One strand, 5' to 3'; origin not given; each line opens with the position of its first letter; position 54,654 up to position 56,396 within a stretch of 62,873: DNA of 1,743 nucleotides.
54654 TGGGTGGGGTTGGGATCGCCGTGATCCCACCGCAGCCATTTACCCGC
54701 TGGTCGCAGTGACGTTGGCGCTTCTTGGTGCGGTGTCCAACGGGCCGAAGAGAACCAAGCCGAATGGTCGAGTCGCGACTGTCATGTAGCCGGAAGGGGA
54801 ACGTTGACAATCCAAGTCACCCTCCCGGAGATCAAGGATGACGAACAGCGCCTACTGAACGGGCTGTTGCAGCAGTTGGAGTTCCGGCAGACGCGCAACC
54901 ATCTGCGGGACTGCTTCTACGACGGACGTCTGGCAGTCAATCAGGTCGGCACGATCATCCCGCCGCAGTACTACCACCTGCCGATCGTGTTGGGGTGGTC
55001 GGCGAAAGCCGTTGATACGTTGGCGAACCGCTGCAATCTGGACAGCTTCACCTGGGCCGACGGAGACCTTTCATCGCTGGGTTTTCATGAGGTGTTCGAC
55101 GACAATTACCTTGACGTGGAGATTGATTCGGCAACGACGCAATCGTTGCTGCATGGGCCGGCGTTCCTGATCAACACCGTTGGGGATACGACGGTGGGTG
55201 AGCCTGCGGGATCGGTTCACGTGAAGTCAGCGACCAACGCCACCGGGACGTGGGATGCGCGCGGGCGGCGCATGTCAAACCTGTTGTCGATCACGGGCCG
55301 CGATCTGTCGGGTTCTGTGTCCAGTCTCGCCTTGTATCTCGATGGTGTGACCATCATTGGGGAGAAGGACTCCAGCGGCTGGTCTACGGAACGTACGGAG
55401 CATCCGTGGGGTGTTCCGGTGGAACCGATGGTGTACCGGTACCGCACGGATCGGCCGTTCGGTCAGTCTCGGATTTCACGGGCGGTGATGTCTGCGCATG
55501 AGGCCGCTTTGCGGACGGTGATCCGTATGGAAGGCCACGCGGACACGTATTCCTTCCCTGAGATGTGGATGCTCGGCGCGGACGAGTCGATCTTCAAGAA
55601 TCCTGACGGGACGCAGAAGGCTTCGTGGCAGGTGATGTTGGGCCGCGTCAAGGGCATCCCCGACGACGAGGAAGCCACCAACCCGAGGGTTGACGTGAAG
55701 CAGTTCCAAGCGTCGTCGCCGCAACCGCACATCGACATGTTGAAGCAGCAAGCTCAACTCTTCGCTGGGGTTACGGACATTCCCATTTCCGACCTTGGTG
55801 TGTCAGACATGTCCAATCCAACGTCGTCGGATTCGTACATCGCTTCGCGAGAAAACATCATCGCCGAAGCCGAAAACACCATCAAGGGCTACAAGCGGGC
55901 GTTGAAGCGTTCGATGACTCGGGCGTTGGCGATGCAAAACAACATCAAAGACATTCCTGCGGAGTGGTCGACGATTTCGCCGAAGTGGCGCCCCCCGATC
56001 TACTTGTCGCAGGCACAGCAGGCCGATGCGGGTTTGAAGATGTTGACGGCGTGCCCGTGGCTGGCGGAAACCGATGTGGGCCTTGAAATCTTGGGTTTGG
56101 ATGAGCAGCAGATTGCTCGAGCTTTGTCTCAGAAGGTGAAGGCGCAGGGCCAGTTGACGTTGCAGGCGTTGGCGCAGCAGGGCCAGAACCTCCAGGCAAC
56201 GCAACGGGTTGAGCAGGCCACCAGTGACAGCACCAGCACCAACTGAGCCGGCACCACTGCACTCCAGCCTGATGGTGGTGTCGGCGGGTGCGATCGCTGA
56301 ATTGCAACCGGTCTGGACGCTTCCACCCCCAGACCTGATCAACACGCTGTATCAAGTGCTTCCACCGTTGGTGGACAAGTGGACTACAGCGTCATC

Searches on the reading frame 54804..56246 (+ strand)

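Call 107: search_protein_families(library=pfam, proteins=[window:54804-56246:+], max_evalue=0.001)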
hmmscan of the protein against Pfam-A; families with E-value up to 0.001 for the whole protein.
window:54804-56246:+ (480 aa): 1 family
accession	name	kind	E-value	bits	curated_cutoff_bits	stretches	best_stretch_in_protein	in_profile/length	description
PF05133.19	SPP1_portal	-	2.2e-23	83.4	25.5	1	60-413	42-380/416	Phage portal protein, SPP1 Gp6-like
